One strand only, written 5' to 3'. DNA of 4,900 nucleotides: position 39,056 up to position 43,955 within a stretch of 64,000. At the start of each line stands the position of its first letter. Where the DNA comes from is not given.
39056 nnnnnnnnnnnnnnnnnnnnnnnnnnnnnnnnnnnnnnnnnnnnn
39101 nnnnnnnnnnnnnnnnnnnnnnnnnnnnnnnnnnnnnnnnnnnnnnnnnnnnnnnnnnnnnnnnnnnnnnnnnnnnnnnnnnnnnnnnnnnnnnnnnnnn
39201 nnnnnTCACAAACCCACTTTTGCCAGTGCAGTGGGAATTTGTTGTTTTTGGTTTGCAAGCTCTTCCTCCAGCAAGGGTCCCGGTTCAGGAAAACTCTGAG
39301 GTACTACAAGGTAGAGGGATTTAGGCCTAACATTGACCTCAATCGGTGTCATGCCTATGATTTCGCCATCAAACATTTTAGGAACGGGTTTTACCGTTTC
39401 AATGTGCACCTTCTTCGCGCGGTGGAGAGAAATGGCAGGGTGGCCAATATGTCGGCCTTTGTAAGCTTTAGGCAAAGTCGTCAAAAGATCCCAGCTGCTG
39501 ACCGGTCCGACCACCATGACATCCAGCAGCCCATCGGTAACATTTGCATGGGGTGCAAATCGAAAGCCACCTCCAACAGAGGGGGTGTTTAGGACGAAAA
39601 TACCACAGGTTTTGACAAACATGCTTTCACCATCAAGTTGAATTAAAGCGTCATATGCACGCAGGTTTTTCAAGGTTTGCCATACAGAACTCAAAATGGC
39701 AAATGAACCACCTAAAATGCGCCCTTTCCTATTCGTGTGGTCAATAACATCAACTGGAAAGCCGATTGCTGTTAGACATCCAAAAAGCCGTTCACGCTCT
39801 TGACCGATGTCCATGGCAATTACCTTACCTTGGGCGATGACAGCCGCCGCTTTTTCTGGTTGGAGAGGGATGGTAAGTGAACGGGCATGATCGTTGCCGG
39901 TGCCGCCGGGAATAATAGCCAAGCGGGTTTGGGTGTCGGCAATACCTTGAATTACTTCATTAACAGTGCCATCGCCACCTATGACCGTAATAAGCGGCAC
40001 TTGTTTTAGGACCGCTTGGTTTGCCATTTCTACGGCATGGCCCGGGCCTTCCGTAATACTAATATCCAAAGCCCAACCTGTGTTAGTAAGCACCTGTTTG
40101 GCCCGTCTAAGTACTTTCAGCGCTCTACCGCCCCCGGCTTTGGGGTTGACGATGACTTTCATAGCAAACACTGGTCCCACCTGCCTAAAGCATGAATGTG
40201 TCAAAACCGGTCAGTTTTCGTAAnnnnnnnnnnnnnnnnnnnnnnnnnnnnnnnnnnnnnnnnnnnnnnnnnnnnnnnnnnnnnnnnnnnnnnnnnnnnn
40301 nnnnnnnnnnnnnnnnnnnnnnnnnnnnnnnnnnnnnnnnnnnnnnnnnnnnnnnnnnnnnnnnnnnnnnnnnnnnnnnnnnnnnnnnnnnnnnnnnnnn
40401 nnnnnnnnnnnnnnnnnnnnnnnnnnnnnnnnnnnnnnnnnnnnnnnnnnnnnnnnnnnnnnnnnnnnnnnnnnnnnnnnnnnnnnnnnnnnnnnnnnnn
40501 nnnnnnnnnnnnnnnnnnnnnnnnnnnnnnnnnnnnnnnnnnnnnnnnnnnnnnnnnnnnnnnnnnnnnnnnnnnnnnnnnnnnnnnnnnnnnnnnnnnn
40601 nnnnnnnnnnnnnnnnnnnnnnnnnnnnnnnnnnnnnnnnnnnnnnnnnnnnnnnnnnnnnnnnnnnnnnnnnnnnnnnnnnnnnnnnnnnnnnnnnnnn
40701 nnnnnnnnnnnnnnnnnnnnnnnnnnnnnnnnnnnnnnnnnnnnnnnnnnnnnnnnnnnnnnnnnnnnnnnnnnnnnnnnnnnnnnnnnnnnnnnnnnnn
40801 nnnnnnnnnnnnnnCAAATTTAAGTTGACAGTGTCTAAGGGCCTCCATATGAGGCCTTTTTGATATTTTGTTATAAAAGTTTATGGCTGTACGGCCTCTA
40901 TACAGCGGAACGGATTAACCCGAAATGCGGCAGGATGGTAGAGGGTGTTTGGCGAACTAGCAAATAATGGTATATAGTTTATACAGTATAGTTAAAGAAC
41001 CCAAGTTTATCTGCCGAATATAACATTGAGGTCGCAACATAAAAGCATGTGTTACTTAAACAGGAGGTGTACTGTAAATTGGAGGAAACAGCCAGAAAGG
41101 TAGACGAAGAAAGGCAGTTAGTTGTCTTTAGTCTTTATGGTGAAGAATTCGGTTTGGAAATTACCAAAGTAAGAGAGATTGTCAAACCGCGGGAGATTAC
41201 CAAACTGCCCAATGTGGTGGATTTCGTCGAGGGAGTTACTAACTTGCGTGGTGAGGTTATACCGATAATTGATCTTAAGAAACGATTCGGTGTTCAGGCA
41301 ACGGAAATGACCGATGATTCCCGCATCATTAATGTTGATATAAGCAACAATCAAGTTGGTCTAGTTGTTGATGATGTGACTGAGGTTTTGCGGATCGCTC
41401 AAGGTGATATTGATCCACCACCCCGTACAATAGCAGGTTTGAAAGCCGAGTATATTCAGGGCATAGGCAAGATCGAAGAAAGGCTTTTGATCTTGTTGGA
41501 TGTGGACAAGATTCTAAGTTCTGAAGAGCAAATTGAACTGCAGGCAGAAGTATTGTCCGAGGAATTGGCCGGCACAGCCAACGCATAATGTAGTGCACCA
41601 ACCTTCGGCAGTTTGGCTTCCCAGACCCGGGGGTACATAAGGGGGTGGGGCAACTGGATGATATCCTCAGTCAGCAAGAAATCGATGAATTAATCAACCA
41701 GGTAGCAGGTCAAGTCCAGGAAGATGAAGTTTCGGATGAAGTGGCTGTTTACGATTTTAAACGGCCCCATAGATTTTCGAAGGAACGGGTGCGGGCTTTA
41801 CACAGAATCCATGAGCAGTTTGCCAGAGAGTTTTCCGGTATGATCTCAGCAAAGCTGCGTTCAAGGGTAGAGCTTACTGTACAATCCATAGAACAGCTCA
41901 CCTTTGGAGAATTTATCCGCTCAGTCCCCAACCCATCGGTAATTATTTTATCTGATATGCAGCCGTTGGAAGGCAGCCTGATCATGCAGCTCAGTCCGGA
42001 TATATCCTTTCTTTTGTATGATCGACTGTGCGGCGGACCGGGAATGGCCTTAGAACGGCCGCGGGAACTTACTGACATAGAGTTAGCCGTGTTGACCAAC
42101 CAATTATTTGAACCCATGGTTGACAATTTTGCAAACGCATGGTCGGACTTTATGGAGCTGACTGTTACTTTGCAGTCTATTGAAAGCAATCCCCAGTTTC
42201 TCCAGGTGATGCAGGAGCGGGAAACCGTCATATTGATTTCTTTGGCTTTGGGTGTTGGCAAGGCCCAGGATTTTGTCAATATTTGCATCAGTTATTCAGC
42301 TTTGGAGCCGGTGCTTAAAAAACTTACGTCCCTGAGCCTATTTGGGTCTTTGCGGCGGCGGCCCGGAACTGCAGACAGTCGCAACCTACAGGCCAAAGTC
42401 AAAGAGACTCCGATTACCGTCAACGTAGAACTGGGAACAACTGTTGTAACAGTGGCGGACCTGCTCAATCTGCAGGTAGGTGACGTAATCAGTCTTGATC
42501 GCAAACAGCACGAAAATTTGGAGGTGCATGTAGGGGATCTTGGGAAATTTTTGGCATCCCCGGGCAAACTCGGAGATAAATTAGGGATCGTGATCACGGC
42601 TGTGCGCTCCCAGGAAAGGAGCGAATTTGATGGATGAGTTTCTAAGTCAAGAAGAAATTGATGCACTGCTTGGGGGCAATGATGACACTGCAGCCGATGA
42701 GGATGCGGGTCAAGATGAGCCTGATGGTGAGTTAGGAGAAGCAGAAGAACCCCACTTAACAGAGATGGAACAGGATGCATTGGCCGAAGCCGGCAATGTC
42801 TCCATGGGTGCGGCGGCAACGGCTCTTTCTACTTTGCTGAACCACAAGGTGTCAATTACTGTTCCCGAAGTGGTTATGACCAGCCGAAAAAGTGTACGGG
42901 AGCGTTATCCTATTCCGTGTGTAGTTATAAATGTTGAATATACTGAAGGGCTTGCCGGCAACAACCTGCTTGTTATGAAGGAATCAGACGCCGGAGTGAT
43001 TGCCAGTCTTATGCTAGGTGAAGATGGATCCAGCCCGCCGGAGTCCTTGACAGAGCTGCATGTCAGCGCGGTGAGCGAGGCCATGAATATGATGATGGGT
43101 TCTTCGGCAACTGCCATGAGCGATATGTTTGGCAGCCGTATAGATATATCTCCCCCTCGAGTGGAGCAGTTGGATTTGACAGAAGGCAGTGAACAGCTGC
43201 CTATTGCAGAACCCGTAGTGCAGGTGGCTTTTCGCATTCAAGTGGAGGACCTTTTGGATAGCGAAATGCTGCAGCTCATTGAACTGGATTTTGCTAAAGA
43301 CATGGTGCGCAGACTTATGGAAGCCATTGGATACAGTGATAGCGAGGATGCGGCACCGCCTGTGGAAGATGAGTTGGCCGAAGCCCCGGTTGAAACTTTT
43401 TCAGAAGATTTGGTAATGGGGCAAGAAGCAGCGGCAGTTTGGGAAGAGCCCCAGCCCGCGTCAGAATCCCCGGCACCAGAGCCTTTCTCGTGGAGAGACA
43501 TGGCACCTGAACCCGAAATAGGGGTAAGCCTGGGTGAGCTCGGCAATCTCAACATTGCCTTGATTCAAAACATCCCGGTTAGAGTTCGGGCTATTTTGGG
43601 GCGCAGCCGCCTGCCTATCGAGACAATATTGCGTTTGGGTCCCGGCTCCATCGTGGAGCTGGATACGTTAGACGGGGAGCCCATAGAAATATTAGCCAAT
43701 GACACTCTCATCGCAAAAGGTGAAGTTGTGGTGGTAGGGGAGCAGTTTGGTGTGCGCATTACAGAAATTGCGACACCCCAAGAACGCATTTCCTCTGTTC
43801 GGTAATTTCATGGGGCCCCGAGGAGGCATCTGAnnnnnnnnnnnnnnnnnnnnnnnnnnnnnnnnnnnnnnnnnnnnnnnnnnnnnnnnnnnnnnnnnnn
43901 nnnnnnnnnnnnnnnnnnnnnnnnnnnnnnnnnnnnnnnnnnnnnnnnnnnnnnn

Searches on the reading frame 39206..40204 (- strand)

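Call 54: search_protein_families(library=pfam, proteins=[window:39206-40204:-], max_evalue=0.00001)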
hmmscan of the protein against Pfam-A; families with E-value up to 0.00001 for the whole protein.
window:39206-40204:- (332 aa): 2 families
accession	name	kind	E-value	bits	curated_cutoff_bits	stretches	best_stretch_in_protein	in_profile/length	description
PF00781.29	DAGK_cat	-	3.7e-35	120.7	23.6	1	15-135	2-124/125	Diacylglycerol kinase catalytic domain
PF19279.4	YegS_C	-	1.4e-32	113.1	27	1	150-300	8-157/158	YegS C-terminal NAD kinase beta sandwich-like domain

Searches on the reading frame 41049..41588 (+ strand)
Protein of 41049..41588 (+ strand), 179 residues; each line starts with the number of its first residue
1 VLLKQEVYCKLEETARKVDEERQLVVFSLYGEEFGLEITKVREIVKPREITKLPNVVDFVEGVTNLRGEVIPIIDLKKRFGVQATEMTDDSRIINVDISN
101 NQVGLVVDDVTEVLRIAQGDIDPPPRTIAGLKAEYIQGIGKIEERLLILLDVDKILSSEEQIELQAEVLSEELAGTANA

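Call 75: search_protein_families(library=pfam, proteins=[window:41049-41588:+], max_evalue=0.00001)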
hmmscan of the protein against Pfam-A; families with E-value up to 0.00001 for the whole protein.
window:41049-41588:+ (179 aa): 1 family
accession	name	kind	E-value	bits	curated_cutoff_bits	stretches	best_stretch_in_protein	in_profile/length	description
PF01584.24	CheW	-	1.9e-40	138.1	23.5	1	23-159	1-137/138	CheW-like domain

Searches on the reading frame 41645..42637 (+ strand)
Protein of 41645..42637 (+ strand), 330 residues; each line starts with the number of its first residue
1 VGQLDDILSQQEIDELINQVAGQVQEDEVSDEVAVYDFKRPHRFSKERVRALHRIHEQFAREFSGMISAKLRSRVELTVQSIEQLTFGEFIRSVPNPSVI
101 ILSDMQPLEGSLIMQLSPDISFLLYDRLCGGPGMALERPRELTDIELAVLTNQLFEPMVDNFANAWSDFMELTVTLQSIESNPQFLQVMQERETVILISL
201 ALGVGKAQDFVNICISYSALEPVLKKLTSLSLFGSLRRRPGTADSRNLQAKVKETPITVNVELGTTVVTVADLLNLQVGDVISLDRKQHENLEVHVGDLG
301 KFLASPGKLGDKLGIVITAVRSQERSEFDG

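Call 75: search_protein_families(library=pfam, proteins=[window:41645-42637:+], max_evalue=0.00001)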
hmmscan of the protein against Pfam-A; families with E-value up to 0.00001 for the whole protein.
window:41645-42637:+ (330 aa): 2 families
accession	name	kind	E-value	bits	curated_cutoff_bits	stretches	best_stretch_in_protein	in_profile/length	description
PF02154.20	FliM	-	3e-54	184.3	27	1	36-227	1-192/192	Flagellar motor switch protein FliM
PF01052.25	FliMN_C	-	4.1e-20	71.9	23.8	1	251-319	2-70/73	Type III flagellar switch regulator (C-ring) FliN C-term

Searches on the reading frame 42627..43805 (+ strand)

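Call 75: search_protein_families(library=pfam, proteins=[window:42627-43805:+], max_evalue=0.00001)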
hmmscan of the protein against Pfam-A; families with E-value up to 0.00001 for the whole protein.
window:42627-43805:+ (392 aa): 3 families
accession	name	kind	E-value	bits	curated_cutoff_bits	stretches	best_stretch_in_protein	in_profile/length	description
PF04509.17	CheC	-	1.3e-25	89.5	22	2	146-179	3-36/38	CheC-like family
PF01052.25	FliMN_C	-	4.8e-23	81.3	23.8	1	312-382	2-72/73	Type III flagellar switch regulator (C-ring) FliN C-term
PF13690.11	CheX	-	1.6e-11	44.5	27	0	36-102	31-92/94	Chemotaxis phosphatase CheX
